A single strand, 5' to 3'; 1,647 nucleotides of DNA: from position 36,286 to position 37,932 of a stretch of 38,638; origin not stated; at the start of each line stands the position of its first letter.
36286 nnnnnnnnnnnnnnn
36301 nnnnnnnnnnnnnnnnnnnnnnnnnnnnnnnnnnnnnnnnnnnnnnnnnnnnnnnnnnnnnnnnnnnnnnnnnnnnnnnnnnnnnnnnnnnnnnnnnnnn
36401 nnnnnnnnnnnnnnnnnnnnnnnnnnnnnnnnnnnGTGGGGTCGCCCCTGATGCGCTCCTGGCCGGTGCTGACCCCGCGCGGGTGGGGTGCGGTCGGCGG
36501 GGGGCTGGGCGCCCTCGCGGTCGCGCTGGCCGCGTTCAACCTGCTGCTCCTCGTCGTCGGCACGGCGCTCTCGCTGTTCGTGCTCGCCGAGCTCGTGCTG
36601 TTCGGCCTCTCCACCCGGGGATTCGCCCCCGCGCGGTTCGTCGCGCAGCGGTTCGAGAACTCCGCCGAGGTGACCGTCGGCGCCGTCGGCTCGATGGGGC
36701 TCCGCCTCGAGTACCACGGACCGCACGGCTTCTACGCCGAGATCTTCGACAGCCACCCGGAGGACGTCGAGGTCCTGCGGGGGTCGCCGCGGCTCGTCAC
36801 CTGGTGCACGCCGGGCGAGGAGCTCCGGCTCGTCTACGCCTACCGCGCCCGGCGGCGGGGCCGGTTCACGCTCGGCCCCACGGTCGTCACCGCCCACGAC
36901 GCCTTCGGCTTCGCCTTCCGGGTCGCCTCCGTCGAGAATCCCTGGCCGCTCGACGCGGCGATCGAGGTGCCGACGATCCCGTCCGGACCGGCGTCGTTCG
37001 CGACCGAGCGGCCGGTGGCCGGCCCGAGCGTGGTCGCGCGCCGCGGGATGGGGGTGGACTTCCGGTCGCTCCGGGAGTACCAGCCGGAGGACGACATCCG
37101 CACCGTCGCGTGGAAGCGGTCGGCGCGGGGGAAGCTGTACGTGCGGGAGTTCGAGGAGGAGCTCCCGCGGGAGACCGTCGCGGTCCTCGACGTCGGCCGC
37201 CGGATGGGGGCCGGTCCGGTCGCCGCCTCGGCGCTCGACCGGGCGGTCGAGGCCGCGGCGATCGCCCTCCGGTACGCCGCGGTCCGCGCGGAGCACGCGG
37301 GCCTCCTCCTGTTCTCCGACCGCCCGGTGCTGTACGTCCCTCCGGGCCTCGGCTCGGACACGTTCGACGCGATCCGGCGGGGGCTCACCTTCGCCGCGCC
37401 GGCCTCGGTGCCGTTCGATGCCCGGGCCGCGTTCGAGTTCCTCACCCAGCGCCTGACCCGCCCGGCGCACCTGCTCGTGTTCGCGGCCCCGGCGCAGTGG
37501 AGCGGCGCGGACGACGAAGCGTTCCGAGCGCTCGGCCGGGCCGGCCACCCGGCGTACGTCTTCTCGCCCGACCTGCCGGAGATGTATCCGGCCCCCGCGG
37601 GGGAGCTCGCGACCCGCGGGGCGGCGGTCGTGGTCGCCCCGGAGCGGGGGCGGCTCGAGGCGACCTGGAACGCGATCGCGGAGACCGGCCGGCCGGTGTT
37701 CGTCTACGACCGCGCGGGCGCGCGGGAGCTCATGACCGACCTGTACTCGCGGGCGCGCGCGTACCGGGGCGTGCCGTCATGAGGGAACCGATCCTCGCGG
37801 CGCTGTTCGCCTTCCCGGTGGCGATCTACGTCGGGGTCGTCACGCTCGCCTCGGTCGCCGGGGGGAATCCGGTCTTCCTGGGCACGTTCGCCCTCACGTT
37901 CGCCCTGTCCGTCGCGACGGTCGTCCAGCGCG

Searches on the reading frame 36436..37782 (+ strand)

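Call 33: search_protein_families(library=pfam, proteins=[window:36436-37782:+], max_evalue=0.01)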
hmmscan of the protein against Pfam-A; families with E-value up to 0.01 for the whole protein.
window:36436-37782:+ (448 aa): 2 families
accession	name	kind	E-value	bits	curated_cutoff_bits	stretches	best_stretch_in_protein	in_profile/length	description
PF01882.25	DUF58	-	1.6e-21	77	23.4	1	212-349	2-140/216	Protein of unknown function DUF58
PF13519.12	VWA_2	-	0.0046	18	27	1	247-318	1-67/107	von Willebrand factor type A domain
